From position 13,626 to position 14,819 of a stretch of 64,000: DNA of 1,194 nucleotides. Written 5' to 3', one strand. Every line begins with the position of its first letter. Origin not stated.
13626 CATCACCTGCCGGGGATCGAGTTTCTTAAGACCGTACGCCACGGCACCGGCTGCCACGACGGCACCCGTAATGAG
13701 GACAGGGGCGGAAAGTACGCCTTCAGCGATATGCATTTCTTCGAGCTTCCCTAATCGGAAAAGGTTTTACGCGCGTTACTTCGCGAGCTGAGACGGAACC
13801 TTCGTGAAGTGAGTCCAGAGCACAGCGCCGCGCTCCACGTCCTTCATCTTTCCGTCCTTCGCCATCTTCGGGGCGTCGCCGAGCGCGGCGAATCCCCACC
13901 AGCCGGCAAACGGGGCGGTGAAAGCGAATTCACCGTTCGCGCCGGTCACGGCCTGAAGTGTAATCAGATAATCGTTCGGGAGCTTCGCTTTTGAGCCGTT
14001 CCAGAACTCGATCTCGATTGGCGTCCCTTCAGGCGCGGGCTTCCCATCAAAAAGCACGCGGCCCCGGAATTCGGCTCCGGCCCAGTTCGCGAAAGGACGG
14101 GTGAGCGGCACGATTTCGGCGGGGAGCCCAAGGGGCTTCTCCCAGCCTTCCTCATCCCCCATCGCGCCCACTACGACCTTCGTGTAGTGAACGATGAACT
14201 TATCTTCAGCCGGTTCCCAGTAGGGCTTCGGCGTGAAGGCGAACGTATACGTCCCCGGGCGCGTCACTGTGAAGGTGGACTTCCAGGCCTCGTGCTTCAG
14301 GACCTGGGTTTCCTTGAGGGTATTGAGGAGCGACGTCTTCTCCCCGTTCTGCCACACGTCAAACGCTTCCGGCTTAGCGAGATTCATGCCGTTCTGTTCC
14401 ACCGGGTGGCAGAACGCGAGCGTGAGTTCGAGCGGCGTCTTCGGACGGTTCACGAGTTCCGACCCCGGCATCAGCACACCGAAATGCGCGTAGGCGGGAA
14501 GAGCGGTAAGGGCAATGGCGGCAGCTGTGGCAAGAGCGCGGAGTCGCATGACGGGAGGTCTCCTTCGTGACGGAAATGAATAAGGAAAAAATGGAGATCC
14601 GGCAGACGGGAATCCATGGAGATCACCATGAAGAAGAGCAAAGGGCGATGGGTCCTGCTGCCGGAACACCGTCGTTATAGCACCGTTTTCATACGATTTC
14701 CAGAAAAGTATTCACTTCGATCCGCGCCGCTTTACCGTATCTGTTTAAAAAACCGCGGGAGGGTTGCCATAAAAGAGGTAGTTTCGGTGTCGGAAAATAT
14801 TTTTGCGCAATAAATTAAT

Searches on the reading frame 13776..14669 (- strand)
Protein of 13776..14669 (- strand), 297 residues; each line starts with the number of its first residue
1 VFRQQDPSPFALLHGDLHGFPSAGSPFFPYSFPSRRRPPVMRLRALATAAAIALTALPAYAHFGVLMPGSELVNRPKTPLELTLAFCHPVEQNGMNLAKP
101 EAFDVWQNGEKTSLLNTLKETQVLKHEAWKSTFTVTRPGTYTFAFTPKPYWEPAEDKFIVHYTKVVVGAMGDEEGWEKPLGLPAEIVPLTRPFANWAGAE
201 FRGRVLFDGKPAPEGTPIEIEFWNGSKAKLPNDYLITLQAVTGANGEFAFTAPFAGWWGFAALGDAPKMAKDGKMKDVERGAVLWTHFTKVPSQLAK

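Call 38: search_protein_families(library=pfam, proteins=[window:13776-14669:-], max_evalue=0.0001)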
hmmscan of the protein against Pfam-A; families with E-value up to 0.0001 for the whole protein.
window:13776-14669:- (297 aa): 1 family
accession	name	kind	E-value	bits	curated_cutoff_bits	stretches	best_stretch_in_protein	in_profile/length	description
PF10670.15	DUF4198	-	3.6e-52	178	34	1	59-264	1-207/209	Domain of unknown function (DUF4198)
